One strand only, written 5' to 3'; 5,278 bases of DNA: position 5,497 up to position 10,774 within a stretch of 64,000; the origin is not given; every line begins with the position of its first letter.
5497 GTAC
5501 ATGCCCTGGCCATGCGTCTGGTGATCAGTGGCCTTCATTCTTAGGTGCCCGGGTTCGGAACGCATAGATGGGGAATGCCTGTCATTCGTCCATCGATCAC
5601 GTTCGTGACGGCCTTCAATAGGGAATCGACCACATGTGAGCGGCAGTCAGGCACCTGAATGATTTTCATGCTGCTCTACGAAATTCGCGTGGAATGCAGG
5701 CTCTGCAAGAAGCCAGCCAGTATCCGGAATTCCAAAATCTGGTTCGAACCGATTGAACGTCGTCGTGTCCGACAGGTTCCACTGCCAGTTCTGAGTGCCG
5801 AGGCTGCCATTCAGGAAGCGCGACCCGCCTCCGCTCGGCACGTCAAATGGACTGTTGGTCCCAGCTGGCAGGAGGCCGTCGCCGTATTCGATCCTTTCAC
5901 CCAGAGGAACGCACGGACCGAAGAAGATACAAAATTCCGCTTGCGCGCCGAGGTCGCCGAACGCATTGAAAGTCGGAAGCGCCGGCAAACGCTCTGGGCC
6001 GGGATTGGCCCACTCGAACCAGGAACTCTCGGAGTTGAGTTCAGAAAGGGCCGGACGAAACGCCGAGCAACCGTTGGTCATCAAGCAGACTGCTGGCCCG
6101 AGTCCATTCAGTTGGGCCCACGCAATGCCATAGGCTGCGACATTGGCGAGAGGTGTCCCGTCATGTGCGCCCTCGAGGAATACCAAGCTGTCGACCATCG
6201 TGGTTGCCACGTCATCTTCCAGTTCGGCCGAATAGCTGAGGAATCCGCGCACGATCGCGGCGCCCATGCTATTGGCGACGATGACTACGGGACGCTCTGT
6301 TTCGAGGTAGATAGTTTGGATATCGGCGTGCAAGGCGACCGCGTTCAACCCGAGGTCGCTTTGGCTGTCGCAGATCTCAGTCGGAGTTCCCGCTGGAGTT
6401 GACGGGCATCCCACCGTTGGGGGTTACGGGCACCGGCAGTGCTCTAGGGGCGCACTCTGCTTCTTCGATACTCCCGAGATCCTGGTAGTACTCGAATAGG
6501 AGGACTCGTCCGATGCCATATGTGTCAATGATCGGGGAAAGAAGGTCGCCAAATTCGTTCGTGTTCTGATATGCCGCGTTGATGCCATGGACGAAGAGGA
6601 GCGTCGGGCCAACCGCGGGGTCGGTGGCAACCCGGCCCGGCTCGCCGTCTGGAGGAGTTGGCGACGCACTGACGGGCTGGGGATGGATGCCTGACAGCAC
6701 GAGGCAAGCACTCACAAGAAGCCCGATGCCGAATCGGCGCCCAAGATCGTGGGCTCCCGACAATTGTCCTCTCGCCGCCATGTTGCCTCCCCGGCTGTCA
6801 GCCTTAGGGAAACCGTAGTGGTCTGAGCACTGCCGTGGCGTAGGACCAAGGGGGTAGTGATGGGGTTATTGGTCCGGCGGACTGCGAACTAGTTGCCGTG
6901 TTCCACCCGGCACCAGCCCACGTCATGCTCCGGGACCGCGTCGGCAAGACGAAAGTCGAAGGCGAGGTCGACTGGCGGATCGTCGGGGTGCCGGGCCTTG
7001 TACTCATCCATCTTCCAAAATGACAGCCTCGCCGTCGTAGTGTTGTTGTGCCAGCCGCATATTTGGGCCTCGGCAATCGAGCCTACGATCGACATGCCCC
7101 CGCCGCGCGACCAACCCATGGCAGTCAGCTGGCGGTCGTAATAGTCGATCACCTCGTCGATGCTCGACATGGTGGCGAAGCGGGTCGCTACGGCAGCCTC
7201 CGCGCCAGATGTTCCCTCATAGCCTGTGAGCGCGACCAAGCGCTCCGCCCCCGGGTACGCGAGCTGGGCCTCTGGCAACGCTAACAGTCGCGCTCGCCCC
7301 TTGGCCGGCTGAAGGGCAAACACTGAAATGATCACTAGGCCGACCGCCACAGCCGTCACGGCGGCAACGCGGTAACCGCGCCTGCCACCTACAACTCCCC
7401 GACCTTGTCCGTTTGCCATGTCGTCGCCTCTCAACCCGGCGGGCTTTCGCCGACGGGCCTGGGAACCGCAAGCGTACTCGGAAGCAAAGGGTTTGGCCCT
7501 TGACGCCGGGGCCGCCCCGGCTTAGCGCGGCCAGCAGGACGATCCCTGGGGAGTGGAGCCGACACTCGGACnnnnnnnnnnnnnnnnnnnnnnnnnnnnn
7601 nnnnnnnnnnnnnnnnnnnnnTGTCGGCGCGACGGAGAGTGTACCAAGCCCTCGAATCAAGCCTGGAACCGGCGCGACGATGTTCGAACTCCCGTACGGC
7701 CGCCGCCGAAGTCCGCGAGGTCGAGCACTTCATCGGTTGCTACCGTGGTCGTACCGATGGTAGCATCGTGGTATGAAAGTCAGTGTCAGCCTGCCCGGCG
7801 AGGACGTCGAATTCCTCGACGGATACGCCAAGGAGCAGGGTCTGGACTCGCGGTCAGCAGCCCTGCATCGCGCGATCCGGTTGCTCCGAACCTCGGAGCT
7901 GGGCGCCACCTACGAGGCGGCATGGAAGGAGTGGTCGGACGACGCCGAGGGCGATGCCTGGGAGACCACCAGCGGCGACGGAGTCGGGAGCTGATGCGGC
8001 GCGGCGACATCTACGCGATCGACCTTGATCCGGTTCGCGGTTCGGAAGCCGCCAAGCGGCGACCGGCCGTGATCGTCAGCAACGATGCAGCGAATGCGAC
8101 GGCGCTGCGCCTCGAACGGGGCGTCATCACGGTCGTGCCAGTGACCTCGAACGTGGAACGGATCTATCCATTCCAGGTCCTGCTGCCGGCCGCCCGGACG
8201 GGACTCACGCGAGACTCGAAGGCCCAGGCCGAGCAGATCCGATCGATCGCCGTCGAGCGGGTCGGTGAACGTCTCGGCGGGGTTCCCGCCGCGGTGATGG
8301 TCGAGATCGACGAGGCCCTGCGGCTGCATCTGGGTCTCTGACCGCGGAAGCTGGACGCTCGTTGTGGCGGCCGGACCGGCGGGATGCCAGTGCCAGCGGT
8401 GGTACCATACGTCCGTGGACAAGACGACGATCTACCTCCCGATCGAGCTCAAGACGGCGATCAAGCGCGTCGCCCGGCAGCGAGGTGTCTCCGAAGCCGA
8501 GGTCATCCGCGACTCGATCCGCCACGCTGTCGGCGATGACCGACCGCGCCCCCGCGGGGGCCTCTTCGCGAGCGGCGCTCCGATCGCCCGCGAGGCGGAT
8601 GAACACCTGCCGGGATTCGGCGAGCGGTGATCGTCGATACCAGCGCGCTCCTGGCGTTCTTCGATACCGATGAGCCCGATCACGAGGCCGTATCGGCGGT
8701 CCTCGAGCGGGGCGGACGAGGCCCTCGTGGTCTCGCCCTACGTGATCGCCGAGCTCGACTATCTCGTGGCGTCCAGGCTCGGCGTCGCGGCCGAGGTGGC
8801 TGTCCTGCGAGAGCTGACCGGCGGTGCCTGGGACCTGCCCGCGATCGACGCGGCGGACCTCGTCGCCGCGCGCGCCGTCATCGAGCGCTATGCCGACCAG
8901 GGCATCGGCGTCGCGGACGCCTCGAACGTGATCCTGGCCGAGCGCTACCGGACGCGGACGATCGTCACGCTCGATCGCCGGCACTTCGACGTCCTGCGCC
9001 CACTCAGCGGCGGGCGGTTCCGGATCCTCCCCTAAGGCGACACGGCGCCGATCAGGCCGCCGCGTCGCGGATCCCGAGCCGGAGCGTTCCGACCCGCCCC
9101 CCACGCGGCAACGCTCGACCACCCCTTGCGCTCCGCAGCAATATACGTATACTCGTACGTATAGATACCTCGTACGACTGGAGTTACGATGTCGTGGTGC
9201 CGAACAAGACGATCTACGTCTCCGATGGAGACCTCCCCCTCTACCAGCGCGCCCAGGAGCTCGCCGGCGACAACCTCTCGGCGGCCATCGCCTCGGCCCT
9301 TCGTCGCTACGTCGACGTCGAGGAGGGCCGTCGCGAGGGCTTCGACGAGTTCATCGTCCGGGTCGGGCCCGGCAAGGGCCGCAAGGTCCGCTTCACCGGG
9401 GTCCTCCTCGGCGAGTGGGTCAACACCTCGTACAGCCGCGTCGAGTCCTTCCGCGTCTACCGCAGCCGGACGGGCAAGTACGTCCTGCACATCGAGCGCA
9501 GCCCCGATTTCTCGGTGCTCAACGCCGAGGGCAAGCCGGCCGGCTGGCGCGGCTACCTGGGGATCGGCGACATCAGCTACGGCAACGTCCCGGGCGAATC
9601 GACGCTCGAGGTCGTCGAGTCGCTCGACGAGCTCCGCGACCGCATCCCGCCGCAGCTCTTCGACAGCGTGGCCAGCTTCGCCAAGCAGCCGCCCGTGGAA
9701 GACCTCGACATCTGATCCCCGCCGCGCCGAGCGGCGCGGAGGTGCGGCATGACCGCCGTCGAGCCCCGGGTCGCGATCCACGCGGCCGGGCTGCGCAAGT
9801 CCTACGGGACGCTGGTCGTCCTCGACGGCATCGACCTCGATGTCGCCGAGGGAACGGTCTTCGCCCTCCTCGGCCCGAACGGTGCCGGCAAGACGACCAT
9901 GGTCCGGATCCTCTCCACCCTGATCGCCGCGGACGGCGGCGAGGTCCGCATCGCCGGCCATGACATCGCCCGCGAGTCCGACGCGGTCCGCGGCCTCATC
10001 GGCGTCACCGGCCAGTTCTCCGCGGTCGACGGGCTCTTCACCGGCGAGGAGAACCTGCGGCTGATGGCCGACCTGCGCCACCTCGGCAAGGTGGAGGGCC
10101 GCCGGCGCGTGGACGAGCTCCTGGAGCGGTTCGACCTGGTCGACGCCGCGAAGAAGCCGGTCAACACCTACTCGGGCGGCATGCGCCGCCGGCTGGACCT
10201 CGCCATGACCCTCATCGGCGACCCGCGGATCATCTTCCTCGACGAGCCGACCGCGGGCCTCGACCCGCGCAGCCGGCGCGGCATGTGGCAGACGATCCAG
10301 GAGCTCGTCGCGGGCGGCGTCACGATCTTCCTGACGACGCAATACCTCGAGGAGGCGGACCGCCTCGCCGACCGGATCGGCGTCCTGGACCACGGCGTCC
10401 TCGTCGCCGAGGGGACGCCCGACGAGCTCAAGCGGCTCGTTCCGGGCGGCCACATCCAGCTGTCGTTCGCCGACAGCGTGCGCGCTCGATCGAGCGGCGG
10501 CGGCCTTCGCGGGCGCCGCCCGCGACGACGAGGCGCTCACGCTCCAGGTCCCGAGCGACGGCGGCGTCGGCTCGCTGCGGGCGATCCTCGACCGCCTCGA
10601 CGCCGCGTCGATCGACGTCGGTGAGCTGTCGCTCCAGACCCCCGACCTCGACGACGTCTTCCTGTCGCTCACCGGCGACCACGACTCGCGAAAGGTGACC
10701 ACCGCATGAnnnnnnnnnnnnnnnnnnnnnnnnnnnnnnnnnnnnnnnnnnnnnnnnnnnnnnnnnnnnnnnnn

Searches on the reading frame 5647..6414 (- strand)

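Call 64: search_protein_families(library=pfam, proteins=[window:5647-6414:-], max_evalue=0.01)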
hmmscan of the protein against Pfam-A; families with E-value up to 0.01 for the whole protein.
window:5647-6414:- (255 aa): 2 families
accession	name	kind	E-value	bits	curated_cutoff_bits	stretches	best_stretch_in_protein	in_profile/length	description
PF12697.13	Abhydrolase_6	-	0.00031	21.9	26.3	1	21-153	46-163/217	Alpha/beta hydrolase family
PF24096.1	DUF7379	-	0.001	19.5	33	1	24-93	53-121/191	Domain of unknown function (DUF7379)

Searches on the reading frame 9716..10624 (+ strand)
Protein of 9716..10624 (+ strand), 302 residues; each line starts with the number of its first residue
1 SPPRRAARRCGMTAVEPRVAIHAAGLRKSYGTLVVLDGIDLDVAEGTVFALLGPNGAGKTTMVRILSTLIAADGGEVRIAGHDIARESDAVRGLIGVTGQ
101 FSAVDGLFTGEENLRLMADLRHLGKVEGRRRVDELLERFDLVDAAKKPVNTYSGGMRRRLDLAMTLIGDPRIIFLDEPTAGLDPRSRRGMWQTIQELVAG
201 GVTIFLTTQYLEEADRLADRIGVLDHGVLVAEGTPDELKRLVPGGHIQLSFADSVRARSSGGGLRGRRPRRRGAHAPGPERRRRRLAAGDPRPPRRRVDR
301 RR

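Call 16: search_protein_families(library=pfam, proteins=[window:9716-10624:+])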
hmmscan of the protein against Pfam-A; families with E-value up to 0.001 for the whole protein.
window:9716-10624:+ (302 aa): 4 families
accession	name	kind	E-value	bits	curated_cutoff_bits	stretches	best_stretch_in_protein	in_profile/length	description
PF00005.33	ABC_tran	-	8.3e-31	107.9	25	1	36-180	1-137/137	ABC transporter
PF13304.12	AAA_21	-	7.2e-10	39.8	27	1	149-209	235-298/304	AAA domain, putative AbiEii toxin, Type IV TA system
PF02702.23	KdpD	-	0.00016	21.6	26.1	1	127-237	43-149/210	Osmosensitive K+ channel His kinase sensor domain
PF13604.12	AAA_30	-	0.00022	21.5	27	1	47-83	19-55/191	AAA domain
